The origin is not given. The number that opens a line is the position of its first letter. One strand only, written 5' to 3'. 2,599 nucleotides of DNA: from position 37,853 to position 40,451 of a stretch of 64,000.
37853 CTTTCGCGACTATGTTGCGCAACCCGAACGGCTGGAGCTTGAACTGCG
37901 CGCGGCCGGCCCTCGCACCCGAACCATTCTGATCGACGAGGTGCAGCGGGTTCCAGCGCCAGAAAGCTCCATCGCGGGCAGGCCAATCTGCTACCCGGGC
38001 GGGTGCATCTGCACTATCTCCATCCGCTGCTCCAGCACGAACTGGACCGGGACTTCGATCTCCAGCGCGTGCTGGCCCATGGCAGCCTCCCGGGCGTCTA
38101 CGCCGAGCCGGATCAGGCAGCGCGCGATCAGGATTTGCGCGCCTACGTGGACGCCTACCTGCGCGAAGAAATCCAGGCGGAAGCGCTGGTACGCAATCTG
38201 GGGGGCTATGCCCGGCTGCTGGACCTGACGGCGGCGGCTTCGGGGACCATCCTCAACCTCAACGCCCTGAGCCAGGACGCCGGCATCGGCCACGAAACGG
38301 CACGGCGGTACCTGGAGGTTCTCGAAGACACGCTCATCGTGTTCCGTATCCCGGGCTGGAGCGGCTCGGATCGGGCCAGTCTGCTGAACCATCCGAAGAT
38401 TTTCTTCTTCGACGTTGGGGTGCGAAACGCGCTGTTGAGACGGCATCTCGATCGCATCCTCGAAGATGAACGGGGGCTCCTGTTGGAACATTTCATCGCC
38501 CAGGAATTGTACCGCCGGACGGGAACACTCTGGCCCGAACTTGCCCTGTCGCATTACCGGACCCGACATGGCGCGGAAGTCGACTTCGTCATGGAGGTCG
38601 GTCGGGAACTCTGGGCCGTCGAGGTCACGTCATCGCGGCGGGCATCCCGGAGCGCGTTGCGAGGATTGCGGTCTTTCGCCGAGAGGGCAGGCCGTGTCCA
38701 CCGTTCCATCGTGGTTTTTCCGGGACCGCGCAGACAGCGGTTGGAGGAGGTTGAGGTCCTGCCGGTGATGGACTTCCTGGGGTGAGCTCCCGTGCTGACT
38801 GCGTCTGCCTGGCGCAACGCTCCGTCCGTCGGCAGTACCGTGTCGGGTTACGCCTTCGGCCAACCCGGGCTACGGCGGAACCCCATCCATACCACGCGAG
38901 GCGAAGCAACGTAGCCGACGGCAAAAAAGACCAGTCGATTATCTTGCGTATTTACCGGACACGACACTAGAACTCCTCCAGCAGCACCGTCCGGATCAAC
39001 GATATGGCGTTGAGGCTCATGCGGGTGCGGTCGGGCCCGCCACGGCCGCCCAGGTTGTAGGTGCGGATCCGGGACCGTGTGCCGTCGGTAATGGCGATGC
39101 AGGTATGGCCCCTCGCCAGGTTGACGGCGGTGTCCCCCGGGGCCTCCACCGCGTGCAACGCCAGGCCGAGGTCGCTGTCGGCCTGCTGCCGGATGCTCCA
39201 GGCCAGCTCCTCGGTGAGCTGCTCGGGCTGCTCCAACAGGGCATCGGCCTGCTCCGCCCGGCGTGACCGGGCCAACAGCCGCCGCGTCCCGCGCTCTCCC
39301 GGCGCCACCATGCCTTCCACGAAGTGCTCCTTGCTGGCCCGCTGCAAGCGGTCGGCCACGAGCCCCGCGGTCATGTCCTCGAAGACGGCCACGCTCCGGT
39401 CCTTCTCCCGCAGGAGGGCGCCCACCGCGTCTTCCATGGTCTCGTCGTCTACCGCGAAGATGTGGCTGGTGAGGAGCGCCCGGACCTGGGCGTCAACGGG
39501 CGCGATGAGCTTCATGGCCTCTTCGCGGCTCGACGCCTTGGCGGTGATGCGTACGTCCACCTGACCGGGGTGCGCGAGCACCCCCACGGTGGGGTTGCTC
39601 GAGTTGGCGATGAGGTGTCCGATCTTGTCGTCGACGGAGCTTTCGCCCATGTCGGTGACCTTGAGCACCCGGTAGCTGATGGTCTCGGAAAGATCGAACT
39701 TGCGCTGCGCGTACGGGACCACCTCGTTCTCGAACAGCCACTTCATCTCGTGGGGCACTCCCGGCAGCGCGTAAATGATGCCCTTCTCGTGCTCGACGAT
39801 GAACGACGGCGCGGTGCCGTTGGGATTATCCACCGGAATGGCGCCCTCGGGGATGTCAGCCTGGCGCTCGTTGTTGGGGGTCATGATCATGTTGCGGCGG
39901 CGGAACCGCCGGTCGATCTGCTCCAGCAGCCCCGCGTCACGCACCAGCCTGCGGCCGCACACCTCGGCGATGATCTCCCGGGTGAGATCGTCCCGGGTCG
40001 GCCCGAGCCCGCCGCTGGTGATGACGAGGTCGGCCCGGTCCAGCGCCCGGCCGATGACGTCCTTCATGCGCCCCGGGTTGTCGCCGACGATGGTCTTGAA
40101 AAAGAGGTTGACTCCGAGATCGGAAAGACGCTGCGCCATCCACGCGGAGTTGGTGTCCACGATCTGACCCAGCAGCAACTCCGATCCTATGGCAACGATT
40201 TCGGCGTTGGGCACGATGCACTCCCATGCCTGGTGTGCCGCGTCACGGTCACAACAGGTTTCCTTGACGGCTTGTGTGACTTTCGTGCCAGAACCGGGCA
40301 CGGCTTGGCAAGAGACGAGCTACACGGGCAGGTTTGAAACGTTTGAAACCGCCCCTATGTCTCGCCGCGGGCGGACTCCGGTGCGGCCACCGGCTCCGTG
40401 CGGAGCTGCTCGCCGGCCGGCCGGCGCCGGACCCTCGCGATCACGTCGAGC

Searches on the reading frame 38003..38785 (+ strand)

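Call 21: search_protein_families(library=pfam, proteins=[window:38003-38785:+], max_evalue=0.001)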
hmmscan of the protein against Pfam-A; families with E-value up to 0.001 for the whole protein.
window:38003-38785:+ (260 aa): 1 family
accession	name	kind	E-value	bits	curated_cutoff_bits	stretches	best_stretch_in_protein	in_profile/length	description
PF13635.12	DUF4143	-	2.9e-34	118.6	28.1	1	56-210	3-159/160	Domain of unknown function (DUF4143)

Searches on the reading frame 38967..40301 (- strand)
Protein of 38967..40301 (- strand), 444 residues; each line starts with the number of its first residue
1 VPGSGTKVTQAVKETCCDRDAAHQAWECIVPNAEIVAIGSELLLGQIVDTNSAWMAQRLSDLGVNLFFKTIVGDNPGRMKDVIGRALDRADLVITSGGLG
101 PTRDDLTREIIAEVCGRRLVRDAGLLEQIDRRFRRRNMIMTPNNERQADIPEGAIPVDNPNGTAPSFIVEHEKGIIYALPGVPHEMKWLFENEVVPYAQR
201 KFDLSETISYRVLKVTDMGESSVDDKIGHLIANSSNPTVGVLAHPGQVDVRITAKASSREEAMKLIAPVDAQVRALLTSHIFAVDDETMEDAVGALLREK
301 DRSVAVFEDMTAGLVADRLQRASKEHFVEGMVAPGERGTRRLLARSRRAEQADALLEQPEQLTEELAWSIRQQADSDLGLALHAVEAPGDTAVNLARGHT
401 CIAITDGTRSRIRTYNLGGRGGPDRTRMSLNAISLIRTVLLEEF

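Call 21: search_protein_families(library=pfam, proteins=[window:38967-40301:-], max_evalue=0.001)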
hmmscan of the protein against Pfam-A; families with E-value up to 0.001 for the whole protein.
window:38967-40301:- (444 aa): 3 families
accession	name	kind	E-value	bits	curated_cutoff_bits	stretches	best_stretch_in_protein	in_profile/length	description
PF00994.29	MoCF_biosynth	-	2.8e-37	128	26.6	1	34-198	1-142/144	Probable molybdopterin binding domain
PF18146.6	CinA_KH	-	3.6e-23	81.9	27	1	211-283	2-73/73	Damage-inducible protein CinA KH domain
PF02464.23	CinA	-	1.8e-10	41.1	23.5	1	287-439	2-154/155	Competence-damaged protein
